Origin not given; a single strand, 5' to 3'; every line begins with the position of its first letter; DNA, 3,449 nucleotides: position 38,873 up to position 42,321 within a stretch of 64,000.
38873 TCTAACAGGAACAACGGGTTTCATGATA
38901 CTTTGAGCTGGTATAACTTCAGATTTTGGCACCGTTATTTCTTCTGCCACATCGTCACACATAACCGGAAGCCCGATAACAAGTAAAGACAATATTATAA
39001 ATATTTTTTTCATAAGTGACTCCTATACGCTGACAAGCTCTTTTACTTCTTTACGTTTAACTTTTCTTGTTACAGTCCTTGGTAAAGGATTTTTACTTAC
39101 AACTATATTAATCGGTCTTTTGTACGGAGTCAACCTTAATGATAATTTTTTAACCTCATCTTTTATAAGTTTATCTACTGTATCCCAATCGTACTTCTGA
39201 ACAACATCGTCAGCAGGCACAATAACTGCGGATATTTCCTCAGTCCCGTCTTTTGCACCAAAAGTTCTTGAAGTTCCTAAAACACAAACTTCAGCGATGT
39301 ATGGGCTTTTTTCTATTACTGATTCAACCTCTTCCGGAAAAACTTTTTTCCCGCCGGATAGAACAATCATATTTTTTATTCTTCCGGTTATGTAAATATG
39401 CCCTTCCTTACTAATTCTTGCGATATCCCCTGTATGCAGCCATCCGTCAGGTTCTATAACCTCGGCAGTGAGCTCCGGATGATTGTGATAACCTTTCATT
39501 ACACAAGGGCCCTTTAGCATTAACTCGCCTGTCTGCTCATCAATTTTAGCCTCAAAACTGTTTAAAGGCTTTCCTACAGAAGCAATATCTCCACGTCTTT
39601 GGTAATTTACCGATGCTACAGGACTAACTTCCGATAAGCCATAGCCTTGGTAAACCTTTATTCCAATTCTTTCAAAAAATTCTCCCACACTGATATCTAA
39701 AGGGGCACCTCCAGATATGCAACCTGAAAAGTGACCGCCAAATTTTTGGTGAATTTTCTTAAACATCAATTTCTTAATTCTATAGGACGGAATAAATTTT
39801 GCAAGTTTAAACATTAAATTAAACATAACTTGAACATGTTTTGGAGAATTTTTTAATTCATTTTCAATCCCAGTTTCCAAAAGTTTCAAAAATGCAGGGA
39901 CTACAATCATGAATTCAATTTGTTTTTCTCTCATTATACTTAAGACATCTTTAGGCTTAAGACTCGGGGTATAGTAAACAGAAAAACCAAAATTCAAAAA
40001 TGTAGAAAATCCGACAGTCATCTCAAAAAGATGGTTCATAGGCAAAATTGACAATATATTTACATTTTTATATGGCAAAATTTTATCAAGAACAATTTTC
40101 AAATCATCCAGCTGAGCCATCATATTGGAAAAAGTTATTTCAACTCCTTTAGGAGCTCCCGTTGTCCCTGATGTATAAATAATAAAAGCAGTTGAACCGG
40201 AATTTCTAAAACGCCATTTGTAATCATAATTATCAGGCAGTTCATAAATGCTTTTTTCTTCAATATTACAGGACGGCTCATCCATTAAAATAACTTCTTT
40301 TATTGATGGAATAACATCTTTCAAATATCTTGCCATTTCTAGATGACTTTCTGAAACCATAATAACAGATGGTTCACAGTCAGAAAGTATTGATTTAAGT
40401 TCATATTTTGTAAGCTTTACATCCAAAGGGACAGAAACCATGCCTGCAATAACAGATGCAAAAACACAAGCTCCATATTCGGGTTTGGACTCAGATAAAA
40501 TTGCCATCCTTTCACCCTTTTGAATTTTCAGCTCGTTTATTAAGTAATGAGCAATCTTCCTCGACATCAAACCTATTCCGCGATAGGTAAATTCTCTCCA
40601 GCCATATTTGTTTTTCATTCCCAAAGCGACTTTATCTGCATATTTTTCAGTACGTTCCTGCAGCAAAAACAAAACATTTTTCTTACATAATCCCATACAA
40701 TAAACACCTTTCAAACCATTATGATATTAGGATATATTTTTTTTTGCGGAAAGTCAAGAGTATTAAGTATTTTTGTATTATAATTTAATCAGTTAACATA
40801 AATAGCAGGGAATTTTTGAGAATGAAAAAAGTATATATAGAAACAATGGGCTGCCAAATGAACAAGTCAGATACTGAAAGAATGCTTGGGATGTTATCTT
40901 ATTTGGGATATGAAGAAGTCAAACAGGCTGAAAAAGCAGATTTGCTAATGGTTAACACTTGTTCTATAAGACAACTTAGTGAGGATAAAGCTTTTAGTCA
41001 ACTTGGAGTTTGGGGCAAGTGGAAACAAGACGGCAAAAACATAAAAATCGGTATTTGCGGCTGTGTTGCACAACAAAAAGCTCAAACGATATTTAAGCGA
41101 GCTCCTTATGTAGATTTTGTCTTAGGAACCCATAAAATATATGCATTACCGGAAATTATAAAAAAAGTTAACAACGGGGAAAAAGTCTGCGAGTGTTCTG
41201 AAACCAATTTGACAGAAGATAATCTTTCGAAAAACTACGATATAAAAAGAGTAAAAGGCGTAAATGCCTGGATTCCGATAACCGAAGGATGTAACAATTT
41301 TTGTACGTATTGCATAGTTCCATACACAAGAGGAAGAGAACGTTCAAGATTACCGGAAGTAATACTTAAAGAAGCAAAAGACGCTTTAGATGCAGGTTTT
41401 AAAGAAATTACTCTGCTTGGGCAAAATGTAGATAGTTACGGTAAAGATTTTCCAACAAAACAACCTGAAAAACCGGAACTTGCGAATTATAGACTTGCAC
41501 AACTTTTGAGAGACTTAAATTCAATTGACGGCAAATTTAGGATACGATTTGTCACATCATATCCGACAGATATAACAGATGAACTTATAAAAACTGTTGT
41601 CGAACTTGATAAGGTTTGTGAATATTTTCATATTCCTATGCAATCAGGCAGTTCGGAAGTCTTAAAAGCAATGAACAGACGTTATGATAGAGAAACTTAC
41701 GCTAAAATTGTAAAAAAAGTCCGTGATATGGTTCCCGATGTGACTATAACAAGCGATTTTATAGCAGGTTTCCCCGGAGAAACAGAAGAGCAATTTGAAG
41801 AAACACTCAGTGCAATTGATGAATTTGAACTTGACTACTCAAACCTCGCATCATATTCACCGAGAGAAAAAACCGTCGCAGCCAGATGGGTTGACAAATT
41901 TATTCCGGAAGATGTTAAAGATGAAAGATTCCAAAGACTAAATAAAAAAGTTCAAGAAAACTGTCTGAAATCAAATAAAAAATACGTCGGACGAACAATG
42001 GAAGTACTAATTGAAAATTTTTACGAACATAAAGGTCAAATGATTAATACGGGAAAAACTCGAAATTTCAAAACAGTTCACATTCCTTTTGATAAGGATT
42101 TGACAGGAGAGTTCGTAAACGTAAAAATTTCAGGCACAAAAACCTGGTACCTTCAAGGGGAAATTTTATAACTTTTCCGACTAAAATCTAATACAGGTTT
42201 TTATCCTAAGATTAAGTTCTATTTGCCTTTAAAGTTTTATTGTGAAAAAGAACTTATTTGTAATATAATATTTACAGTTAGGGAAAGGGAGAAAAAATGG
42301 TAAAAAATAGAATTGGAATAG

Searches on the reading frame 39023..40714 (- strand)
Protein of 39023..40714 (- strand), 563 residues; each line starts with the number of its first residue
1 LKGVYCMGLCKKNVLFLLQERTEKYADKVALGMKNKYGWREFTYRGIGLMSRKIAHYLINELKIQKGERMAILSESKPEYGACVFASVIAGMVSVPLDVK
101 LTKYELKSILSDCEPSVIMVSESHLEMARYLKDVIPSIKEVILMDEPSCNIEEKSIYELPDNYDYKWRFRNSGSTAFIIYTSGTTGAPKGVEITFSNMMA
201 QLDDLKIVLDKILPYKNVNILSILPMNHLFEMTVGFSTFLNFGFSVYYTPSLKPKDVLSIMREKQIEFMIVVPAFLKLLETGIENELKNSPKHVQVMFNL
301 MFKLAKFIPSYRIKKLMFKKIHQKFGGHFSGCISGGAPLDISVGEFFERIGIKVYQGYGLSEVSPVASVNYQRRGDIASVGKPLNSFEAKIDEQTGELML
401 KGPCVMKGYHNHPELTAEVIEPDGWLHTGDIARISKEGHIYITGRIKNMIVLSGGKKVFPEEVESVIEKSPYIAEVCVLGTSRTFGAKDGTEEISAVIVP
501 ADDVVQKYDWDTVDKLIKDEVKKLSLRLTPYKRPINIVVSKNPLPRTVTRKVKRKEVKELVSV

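Call 14: search_protein_families(library=pfam, proteins=[window:39023-40714:-], max_evalue=0.01)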
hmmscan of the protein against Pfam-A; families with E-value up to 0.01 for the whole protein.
window:39023-40714:- (563 aa): 3 families
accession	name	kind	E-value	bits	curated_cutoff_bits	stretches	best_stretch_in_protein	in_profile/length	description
PF00501.34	AMP-binding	-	3.4e-65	220.8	29.9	1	18-410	1-384/384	AMP-binding enzyme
PF23562.2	AMP-binding_C_3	-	2.3e-06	28.4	20.8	1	448-558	2-109/124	AMP-binding enzyme C-terminal domain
PF13193.12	AMP-binding_C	-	9.3e-06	26.9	24.5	1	462-551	1-76/76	AMP-binding enzyme C-terminal domain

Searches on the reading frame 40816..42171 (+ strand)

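Call 14: search_protein_families(library=pfam, proteins=[window:40816-42171:+], max_evalue=0.01)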
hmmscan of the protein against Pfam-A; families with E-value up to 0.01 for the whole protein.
window:40816-42171:+ (451 aa): 3 families
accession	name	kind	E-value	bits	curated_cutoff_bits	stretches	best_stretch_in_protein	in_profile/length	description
PF04055.27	Radical_SAM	-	3.1e-31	109.2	29.5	1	153-332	1-164/166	Radical SAM superfamily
PF00919.26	UPF0004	-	4.4e-29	100.8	27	1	5-104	1-98/98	Uncharacterized protein family UPF0004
PF01938.26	TRAM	-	6.2e-11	42.4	21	1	388-451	1-61/61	TRAM domain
